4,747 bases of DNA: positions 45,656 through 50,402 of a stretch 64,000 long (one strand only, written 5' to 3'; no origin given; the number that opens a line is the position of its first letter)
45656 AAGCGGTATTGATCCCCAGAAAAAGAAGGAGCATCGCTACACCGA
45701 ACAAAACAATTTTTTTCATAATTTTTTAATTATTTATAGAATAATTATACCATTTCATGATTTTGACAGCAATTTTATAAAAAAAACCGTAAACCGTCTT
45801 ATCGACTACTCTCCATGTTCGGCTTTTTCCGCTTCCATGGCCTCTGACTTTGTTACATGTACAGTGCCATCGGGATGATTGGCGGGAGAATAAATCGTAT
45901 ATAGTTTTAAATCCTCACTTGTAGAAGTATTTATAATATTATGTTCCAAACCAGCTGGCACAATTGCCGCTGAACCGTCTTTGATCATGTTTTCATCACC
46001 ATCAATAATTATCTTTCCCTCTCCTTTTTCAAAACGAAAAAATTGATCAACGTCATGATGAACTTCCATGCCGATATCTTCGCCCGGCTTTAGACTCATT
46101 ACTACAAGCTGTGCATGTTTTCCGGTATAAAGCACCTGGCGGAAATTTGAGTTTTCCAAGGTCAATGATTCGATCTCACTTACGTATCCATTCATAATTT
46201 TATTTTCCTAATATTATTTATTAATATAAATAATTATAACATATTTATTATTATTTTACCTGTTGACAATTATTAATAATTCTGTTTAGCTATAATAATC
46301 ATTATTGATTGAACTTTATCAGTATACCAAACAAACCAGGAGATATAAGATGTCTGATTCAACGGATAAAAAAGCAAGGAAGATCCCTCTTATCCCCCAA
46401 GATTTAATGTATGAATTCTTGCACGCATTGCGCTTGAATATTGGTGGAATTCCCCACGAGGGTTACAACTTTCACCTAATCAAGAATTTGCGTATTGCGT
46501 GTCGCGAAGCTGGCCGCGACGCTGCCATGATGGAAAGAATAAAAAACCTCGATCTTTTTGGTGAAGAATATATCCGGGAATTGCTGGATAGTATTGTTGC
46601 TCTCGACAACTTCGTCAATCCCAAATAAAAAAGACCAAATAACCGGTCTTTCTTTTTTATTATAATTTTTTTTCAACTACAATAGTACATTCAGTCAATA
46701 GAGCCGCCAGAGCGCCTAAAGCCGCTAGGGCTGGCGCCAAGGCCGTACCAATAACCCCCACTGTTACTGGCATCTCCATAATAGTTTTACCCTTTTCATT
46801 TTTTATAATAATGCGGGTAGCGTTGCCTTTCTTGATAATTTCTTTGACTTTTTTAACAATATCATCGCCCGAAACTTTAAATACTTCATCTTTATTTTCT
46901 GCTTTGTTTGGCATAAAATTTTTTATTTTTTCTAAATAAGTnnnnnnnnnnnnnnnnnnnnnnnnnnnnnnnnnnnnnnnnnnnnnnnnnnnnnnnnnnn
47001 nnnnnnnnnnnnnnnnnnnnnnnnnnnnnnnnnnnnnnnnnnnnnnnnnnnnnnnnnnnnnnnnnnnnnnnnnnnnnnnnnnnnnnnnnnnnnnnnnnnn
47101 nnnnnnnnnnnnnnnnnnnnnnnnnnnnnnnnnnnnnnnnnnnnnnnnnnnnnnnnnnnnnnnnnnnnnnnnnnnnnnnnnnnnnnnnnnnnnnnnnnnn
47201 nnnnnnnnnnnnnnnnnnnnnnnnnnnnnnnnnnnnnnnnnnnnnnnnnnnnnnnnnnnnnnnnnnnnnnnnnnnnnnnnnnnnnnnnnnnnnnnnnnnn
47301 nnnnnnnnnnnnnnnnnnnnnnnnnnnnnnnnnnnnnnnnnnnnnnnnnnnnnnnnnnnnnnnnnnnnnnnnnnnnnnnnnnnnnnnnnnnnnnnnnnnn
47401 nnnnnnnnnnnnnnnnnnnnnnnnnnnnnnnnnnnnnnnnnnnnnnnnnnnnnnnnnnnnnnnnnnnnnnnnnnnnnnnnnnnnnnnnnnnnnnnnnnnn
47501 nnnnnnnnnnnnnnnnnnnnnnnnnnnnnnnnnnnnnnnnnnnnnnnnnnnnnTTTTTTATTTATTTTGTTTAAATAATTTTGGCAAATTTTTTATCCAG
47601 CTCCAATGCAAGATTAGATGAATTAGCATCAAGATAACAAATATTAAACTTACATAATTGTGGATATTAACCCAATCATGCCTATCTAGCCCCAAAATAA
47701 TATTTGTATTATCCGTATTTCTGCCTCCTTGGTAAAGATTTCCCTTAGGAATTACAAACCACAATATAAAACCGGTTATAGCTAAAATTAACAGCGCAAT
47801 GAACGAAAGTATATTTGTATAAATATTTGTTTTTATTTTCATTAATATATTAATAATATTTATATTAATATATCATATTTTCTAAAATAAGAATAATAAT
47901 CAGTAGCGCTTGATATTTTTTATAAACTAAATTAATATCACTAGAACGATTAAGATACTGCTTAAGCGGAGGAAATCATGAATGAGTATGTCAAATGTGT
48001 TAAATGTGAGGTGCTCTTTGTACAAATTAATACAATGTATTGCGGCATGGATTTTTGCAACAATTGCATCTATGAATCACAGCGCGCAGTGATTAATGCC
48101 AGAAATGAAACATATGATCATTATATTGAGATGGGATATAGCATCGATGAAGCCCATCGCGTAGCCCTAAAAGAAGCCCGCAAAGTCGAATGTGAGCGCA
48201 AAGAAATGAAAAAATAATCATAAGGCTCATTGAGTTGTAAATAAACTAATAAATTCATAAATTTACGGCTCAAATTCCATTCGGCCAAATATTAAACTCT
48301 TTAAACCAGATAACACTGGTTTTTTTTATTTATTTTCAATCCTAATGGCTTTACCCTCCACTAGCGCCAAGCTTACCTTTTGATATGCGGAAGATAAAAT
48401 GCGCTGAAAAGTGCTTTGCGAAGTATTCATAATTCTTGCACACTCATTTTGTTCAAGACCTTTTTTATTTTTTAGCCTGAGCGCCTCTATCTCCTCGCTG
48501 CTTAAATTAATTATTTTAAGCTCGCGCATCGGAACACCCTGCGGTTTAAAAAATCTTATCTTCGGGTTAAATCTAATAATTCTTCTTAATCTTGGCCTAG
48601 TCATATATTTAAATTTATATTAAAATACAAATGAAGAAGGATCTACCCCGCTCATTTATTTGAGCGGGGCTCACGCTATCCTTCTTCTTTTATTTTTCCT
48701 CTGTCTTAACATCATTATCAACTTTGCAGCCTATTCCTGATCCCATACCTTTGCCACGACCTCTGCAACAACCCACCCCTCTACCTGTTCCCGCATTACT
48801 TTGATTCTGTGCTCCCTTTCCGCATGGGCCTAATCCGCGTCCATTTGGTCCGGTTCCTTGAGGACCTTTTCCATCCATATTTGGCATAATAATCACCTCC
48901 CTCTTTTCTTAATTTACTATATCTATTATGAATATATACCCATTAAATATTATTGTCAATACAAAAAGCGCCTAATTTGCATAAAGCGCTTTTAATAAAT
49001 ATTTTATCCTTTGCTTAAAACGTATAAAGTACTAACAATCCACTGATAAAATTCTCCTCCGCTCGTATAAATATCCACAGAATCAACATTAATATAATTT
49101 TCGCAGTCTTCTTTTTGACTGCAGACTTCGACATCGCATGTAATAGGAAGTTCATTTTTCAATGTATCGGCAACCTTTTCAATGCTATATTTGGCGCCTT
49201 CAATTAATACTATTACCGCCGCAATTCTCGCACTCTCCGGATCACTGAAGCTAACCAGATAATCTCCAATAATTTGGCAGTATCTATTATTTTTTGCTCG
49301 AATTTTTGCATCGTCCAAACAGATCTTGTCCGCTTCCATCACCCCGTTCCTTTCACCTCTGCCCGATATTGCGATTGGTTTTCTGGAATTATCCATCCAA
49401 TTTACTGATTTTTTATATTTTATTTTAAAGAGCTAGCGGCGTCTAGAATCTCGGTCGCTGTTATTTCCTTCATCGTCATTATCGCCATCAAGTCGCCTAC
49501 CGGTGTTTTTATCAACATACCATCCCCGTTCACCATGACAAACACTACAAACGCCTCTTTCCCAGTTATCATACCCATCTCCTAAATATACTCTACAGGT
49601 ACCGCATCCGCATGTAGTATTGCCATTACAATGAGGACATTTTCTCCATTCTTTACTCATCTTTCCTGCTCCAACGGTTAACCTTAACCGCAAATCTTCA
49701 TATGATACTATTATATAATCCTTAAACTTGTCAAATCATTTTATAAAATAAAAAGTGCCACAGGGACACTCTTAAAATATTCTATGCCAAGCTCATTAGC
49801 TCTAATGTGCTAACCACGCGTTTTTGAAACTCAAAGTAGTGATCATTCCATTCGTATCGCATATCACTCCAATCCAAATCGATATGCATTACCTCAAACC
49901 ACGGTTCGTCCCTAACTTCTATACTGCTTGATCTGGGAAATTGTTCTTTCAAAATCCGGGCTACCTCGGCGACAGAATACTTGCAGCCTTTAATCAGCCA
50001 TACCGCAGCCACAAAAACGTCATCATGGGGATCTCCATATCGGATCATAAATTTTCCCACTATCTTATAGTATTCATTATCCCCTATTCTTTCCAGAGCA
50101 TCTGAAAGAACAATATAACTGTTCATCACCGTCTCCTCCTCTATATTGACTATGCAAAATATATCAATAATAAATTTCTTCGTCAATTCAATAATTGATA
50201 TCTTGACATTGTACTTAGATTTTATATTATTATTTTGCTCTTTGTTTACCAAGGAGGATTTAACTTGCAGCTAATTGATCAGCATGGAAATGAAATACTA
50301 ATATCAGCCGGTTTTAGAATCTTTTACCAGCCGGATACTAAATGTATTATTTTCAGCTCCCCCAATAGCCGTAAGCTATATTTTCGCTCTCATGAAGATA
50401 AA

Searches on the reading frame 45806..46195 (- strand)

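Call 10: search_protein_families(library=pfam, proteins=[window:45806-46195:-], max_evalue=0.01)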
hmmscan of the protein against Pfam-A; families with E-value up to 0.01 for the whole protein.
window:45806-46195:- (129 aa): 2 families
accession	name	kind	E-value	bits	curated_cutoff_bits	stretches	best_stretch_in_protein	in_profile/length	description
PF07883.17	Cupin_2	-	1.6e-14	53.8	27.2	1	32-102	2-70/70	Cupin domain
PF01050.24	MannoseP_isomer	-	0.00054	20.6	23.6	1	21-91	21-91/116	Mannose-6-phosphate isomerase C-terminal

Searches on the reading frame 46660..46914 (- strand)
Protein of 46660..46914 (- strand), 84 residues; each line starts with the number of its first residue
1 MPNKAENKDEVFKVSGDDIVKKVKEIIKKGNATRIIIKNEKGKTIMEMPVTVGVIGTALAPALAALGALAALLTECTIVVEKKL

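Call 10: search_protein_families(library=pfam, proteins=[window:46660-46914:-], max_evalue=0.01)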
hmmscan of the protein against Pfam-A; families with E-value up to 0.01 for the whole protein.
window:46660-46914:- (84 aa): 1 family
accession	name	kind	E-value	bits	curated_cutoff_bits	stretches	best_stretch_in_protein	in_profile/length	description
PF14242.11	DUF4342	-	4.3e-29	100.8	25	1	6-82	2-81/81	Domain of unknown function (DUF4342)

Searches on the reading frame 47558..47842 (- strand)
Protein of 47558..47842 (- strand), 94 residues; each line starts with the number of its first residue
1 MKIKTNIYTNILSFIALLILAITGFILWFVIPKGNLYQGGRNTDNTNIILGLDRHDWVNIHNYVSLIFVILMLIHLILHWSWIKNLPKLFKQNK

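Call 10: search_protein_families(library=pfam, proteins=[window:47558-47842:-], max_evalue=0.01)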
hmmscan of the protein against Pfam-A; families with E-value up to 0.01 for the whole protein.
window:47558-47842:- (94 aa): 2 families
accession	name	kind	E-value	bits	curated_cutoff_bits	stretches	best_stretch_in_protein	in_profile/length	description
PF14358.11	DUF4405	-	1.1e-16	61.5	26.7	1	9-80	2-66/66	Domain of unknown function (DUF4405)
PF01292.26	Ni_hydr_CYTB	-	1e-05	25.8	30.1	1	14-79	14-62/179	Prokaryotic cytochrome b561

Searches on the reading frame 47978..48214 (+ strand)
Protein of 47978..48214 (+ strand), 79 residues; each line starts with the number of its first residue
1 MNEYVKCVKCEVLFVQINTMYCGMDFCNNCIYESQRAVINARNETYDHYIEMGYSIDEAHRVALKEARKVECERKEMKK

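Call 8: search_protein_families(library=pfam, proteins=[window:47978-48214:+], max_evalue=10)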
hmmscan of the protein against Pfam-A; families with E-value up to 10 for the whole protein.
window:47978-48214:+ (79 aa): 2 families
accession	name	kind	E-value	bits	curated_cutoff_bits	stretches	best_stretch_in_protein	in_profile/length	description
PF00097.31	zf-C3HC4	-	0.012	15.9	21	1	7-36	1-31/40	Zinc finger, C3HC4 type (RING finger)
PF15227.12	zf-C3HC4_4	-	0.087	13.4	30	1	18-36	12-30/42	zinc finger of C3HC4-type, RING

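Call 18: search_protein_families(library=phrogs, proteins=[window:47978-48214:+], max_evalue=0.1)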
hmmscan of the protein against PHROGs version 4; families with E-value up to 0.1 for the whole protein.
window:47978-48214:+ (79 aa): 1 family
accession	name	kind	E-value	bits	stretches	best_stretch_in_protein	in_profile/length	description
phrog_13650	-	unknown function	0.055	14.6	1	13-46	20-53/115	-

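Call 19: search_protein_families(library=ncbifam, proteins=[window:47978-48214:+], max_evalue=0.1)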
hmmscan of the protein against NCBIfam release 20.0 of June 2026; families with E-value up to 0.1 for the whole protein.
window:47978-48214:+ (79 aa): 1 family
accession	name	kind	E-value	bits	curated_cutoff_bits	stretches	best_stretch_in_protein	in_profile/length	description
NF038403.1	perm_prefix_1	domain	0.035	13.9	30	1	44-66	25-47/59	permease prefix domain 1-containing protein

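Call 84: search_protein_families(library=padloc, proteins=[window:47978-48214:+], max_evalue=0.01)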
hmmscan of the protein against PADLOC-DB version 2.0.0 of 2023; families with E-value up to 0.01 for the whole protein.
window:47978-48214:+ (79 aa): 0 families

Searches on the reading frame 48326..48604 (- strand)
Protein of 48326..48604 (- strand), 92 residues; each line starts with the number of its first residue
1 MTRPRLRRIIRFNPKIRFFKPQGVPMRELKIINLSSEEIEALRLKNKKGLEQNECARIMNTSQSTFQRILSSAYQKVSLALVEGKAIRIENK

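Call 10: search_protein_families(library=pfam, proteins=[window:48326-48604:-], max_evalue=0.01)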
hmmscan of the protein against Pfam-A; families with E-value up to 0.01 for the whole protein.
window:48326-48604:- (92 aa): 3 families
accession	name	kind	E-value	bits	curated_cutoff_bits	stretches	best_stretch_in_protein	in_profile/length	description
PF02001.22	DUF134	-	5.2e-19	69.1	27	1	2-90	5-91/98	Protein of unknown function DUF134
PF20432.4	Xre-like-HTH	-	0.0025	18.5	25.8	1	42-70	16-43/63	Antitoxin Xre-like helix-turn-helix domain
PF13560.12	HTH_31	-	0.0074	17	27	0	43-83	8-48/64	Helix-turn-helix domain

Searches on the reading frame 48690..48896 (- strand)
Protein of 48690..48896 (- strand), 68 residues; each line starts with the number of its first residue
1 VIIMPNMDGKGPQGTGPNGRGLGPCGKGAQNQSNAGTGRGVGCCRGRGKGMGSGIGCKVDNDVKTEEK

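Call 10: search_protein_families(library=pfam, proteins=[window:48690-48896:-], max_evalue=0.01)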
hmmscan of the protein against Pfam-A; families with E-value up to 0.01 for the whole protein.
window:48690-48896:- (68 aa): 1 family
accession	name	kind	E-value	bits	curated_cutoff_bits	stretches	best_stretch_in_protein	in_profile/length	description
PF17253.7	DUF5320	-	5.2e-08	34.4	27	1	4-54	1-53/99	Family of unknown function (DUF5320)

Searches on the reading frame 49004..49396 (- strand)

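Call 10: search_protein_families(library=pfam, proteins=[window:49004-49396:-], max_evalue=0.01)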
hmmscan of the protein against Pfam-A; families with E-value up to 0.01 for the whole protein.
window:49004-49396:- (130 aa): 0 families

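Call 18: search_protein_families(library=phrogs, proteins=[window:49004-49396:-], max_evalue=0.1)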
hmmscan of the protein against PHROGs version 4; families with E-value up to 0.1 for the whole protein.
window:49004-49396:- (130 aa): 1 family
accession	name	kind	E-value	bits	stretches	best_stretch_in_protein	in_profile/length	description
phrog_20558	-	unknown function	0.009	16.9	1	51-81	28-57/61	-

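Call 19: search_protein_families(library=ncbifam, proteins=[window:49004-49396:-], max_evalue=0.1)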
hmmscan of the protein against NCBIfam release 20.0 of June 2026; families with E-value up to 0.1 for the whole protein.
window:49004-49396:- (130 aa): 0 families

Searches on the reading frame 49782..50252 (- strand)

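Call 10: search_protein_families(library=pfam, proteins=[window:49782-50252:-], max_evalue=0.01)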
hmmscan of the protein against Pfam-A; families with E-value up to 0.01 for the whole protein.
window:49782-50252:- (156 aa): 1 family
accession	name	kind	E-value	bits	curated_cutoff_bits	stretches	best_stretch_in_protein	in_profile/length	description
PF22404.2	ToxT_N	-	0.0067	17.2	27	1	6-72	39-102/158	ToxT, N-terminal cupin-like domain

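Call 18: search_protein_families(library=phrogs, proteins=[window:49782-50252:-], max_evalue=0.1)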
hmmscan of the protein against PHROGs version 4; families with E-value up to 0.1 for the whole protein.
window:49782-50252:- (156 aa): 1 family
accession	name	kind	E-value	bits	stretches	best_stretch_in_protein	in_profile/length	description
phrog_31268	-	unknown function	0.068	14.3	1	6-92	32-117/134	-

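Call 19: search_protein_families(library=ncbifam, proteins=[window:49782-50252:-], max_evalue=0.1)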
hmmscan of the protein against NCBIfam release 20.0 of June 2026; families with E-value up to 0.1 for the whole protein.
window:49782-50252:- (156 aa): 0 families
